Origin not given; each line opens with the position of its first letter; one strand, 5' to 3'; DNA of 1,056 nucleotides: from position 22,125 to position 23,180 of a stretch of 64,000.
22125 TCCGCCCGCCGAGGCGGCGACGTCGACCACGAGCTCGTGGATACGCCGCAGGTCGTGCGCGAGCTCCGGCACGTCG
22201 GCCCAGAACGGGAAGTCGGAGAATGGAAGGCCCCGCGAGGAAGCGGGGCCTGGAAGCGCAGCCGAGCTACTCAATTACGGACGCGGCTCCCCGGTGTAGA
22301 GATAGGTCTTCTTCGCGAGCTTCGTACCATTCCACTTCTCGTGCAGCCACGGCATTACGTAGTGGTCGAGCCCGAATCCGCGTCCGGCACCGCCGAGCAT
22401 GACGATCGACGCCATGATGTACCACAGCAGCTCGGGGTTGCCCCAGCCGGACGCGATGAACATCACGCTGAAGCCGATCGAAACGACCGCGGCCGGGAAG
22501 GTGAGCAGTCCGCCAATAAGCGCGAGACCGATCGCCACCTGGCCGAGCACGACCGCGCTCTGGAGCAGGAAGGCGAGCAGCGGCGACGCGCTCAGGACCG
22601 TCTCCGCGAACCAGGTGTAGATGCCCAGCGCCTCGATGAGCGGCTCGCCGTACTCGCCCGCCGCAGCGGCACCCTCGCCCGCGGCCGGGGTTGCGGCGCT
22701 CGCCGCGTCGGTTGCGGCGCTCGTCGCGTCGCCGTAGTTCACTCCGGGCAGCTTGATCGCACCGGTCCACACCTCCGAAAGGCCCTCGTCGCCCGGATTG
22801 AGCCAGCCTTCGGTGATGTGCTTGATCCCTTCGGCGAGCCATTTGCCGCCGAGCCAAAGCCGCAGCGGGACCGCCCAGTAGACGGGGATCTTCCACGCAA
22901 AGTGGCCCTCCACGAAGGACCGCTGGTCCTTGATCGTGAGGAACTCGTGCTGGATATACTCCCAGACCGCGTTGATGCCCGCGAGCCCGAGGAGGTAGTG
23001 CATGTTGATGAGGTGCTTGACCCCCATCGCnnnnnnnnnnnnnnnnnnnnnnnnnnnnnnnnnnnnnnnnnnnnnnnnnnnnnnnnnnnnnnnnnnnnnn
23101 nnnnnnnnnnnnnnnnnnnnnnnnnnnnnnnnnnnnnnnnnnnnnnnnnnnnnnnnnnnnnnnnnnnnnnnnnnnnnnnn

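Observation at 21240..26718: FLEET-like block: long NDH-2, polyprenyl synthase, ApbE, flavinylatable lipoprotein and DUF1312 protein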

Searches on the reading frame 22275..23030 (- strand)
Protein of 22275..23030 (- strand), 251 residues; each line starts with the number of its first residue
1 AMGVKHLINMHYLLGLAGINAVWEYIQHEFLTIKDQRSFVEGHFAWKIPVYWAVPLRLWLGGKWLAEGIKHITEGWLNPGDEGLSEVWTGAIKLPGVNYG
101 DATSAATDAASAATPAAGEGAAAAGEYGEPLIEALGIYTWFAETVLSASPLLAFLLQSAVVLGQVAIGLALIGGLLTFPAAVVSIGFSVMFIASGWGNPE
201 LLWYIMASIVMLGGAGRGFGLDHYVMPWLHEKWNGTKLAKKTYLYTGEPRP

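Call 5: search_protein_families(library=pfam, proteins=[window:22275-23030:-], max_evalue=10)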
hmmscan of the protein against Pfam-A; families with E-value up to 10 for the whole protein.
window:22275-23030:- (251 aa): 1 family
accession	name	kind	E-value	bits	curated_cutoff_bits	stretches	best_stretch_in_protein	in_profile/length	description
PF07681.17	DoxX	-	4.6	8.4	23.6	0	89-153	16-79/85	DoxX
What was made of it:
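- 22275..22937 (-): C-terminal membrane domain of the NDH-2 (residues 436-655 plus the stop codon). It is DoxX/DoxD-like, with a variable low-complexity loop at about 500-530. The direct Pfam hit is not significant (DoxX E 4.6, call 5).
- Closest known: DoxX/DoxD family. Different: The window sequence itself is not significant against Pfam DoxX (E 4.6, call 5).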

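Call 40: search_protein_representatives(protein=window:22275-22937:-)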
Query: 220 residues. Proteins with E-value up to 0.001 (for the whole library): 160; up to 1e-10: 84; up to 1e-30: 16. The best 150 are listed.
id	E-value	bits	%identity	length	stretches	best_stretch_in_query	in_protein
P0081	1.6e-94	332.2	74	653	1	1-219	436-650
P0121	7.6e-72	258.1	59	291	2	76-218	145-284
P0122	1.2e-48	182.1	49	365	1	2-218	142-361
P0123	1.2e-47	178.8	52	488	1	2-219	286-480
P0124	9.0e-46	172.7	51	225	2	72-218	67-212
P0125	1.2e-44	169.0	47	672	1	2-219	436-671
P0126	7.6e-42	159.9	43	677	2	70-219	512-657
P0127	1.0e-41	159.4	45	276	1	2-219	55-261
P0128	4.2e-38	147.6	50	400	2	98-218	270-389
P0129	5.6e-37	143.9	43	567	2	69-219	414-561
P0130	3.3e-35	138.1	44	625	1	2-218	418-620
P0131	6.8e-34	133.8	42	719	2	71-218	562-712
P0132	2.3e-33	132.1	45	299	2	68-218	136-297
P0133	1.1e-32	129.9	44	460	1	2-218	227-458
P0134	6.3e-31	124.1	43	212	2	70-218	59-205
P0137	9.7e-30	120.2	39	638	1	2-215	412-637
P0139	1.3e-28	116.5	42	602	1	2-215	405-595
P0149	2.7e-23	99.1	34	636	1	2-214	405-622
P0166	2.4e-19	86.2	35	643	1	4-210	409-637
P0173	4.5e-17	78.8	44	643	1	11-203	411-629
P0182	1.3e-15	74.0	32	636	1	3-209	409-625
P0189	3.9e-14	69.1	32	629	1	3-215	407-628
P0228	4.1e-08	49.5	31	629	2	106-214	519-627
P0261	8.3e-05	38.6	35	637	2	51-201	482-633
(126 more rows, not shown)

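Call 41: list_cluster_members(proteins=[P0137, P0149, P0166, P0173, P0182, P0189, P0228, P0261, P0130, P0139])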
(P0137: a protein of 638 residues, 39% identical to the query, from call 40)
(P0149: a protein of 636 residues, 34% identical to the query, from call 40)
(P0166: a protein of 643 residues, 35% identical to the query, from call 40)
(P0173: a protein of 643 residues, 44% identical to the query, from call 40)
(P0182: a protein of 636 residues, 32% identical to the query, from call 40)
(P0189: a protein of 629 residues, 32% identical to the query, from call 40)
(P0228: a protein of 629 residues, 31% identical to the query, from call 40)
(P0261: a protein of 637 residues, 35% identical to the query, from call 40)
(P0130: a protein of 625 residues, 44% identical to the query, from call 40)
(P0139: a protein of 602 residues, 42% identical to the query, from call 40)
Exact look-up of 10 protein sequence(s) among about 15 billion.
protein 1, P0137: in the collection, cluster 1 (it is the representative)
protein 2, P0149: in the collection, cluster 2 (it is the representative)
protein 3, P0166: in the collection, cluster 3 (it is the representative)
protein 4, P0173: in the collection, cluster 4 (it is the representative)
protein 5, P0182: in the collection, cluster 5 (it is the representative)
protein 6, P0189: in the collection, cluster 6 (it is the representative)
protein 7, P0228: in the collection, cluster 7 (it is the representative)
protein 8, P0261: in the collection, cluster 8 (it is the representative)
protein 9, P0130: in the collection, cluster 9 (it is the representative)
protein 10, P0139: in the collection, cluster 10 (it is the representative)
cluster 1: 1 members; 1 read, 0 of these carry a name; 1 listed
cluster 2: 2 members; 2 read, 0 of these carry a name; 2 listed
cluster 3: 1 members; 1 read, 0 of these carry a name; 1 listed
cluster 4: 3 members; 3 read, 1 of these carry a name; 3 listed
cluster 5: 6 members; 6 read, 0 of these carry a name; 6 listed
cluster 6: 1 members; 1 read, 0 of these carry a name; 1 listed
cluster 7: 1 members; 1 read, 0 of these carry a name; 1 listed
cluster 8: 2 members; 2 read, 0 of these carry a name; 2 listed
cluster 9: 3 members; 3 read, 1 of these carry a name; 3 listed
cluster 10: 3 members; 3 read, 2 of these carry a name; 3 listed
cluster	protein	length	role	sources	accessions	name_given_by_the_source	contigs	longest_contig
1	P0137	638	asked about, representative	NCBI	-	-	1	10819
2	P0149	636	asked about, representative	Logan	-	-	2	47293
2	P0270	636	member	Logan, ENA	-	-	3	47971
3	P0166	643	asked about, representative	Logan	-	-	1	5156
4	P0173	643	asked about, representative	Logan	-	-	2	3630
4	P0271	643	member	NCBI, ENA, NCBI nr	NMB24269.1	MAG: FAD-dependent oxidoreductase [Firmicutes bacterium] | FAD-dependent oxidoreductase [Bacillota bacterium]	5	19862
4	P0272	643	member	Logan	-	-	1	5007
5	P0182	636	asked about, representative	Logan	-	-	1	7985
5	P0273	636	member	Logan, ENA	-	-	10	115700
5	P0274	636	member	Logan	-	-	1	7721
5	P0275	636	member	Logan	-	-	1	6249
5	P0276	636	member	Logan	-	-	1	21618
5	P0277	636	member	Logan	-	-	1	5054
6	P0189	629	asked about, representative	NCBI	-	-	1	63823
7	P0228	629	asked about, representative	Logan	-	-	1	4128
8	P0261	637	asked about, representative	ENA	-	-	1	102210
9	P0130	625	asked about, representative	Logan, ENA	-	-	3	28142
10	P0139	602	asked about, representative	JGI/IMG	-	NADH:ubiquinone reductase (H+-translocating)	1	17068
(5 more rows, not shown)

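Call 62: find_homologous_proteins(query=P0271, max_evalue=1e-10)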
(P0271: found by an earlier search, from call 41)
Query P0271 (643 aa): 3017 proteins with E <= 1e-10 among 8000 candidates; the best 120 are listed.
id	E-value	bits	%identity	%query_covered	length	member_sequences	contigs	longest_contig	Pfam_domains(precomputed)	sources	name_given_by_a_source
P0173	0.0e+0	1373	94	100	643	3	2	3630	PF04173.19,PF07992.21,PF00070.34,PF07681.18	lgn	-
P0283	0.0e+0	1279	86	100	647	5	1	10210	PF04173.19,PF07992.21,PF00070.34,PF07681.18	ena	-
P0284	0.0e+0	1149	77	100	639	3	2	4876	PF04173.19,PF07992.21,PF00070.34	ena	-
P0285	3.6e-235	800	54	100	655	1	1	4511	PF07992.21,PF00070.34,PF07681.18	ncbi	-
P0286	1.1e-226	772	55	100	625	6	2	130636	PF04173.19,PF07992.21,PF00070.34,PF07681.18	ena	-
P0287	2.1e-223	761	52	100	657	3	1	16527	PF07992.21,PF00070.34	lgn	-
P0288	7.2e-218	743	52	99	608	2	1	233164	PF07992.21,PF00070.34,PF13738.13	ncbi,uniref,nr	ncbi:NAD(P)/FAD-dependent oxidoreductase [Thermotalea metallivorans]|uniref:NADH:ubiquinone reductas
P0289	1.3e-217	742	53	100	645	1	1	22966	PF07992.21,PF00070.34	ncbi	ncbi:MAG: NAD(P)/FAD-dependent oxidoreductase [Chloroflexota bacterium]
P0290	2.8e-215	735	54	70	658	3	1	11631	PF07992.21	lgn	-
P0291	1.8e-214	732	50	99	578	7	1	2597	PF07992.21,PF00070.34,PF07681.18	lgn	-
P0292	9.3e-214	730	52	99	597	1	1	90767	PF07992.21,PF00070.34,PF13738.13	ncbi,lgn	ncbi:MAG: FAD-dependent oxidoreductase [Bacillota bacterium]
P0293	2.1e-212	725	51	100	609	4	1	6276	PF07992.21,PF00070.34,PF13738.13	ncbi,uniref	ncbi:FAD-dependent oxidoreductase [Anaerosolibacter sp.]|uniref:FAD-dependent oxidoreductase n=1 Tax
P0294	2.0e-211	722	50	100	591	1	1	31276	PF07992.21,PF00070.34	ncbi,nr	ncbi:MAG: FAD-dependent oxidoreductase [Clostridia bacterium]|nr:FAD-dependent oxidoreductase [Clost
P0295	6.1e-211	720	51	99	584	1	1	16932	PF04173.19,PF07992.21,PF00070.34,PF07681.18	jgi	jgi:NADH dehydrogenase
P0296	3.1e-210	718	52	100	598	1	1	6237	PF07992.21,PF00070.34,PF13738.13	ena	-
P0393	4.4e-191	655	48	100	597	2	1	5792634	PF07992.21,PF00070.34,PF13738.13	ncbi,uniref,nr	ncbi:NAD(P)/FAD-dependent oxidoreductase [Geosporobacter ferrireducens]|uniref:NADH:ubiquinone reduc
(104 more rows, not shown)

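Call 63: find_encoding_contigs(protein=P0393, flank=8000, max_places=1)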
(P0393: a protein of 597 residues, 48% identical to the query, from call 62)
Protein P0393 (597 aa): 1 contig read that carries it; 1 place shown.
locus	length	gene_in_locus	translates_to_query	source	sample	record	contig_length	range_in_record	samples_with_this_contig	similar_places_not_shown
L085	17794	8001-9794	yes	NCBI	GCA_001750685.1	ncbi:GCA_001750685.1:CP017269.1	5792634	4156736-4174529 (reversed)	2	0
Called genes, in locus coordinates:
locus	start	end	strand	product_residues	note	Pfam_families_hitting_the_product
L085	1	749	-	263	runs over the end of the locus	PF00142:Fer4_NifH (weak), PF01656:CbiA, PF02374:ArsA_ATPase (weak), PF09140:MipZ (faint), PF10609:ParA (weak), PF13614:AAA_31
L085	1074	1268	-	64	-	-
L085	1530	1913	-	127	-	PF04237:YjbR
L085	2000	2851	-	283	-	PF00583:Acetyltransf_1, PF13673:Acetyltransf_10 (weak), PF13508:Acetyltransf_7, PF08445:FR47 (faint), PF00583:Acetyltransf_1 (weak), PF13673:Acetyltransf_10 (weak)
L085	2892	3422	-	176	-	PF03773:ArsP_1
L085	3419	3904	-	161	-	PF03773:ArsP_1 (weak)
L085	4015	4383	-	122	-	PF02579:Nitro_FeMo-Co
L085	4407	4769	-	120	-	PF02082:Rrf2 (weak), PF12840:HTH_20, PF13412:HTH_24, PF01022:HTH_5, PF08279:HTH_11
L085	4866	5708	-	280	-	PF00149:Metallophos, PF12850:Metallophos_2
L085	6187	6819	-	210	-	PF06445:GyrI-like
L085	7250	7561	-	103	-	-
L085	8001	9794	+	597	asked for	PF00070:Pyr_redox (faint), PF07992:Pyr_redox_2, PF13738:Pyr_redox_3 (faint)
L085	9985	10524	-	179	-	PF00578:AhpC-TSA, PF08534:Redoxin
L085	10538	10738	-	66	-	-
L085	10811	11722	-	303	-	PF00990:GGDEF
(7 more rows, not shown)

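Call 64: find_encoding_contigs(protein=P0288, flank=8000, max_places=1)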
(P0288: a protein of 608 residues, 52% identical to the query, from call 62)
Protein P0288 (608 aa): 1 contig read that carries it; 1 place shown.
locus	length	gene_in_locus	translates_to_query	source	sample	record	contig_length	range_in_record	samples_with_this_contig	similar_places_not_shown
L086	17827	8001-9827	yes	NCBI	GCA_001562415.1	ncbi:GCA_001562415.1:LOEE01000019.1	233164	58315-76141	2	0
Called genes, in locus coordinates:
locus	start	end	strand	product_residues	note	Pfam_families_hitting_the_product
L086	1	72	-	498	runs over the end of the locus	PF10150:RNase_E_G, PF20833:RNase_E_G_Thio (weak)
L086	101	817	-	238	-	PF10105:DUF2344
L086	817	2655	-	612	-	PF19864:Radical_SAM_N2, PF04055:Radical_SAM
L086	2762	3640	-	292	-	PF02163:Peptidase_M50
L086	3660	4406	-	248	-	PF01551:Peptidase_M23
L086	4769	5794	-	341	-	PF00348:polyprenyl_synt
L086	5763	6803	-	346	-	PF02424:ApbE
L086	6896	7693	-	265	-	PF04205:FMN_bind (weak)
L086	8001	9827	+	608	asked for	PF00070:Pyr_redox (faint), PF07992:Pyr_redox_2, PF13738:Pyr_redox_3 (faint)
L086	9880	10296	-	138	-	PF02142:MGS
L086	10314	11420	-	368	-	PF01098:FTSW_RODA_SPOVE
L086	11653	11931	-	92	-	PF03776:MinE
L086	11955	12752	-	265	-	PF00142:Fer4_NifH (weak), PF01656:CbiA, PF02374:ArsA_ATPase (weak), PF06564:CBP_BcsQ, PF09140:MipZ, PF10609:ParA, PF13614:AAA_31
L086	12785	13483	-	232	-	PF05209:MinC_N, PF22642:MinC_N_1, PF03775:MinC_C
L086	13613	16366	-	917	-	PF03717:PBP_dimer, PF00905:Transpeptidase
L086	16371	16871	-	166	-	PF04093:MreD, PF07155:ECF-ribofla_trS (weak)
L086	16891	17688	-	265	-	PF04085:MreC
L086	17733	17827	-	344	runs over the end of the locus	PF06723:MreB_Mbl, PF00022:Actin, PF25216:Volactin (weak), PF11104:PilM_2 (faint), PF00012:HSP70, PF14450:FtsA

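Call 84: search_protein_families(library=ncbifam, proteins=[L086:6896-7693:-], max_evalue=0.001)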
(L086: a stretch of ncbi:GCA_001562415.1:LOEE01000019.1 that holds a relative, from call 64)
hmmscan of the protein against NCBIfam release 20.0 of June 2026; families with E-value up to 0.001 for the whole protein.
L086:6896-7693:- (265 aa): 1 family
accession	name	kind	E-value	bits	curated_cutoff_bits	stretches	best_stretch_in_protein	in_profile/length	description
NF041941.1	lipo_FMN_PplA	exception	6.2e-56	189.8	325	1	25-259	44-282/302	extracellular electron transfer flavoprotein PplA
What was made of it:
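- That gene lies next to a PplA-like lipoprotein (190 bits against NCBIfam PplA), ApbE and a polyprenyl synthase (calls 64, 84).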
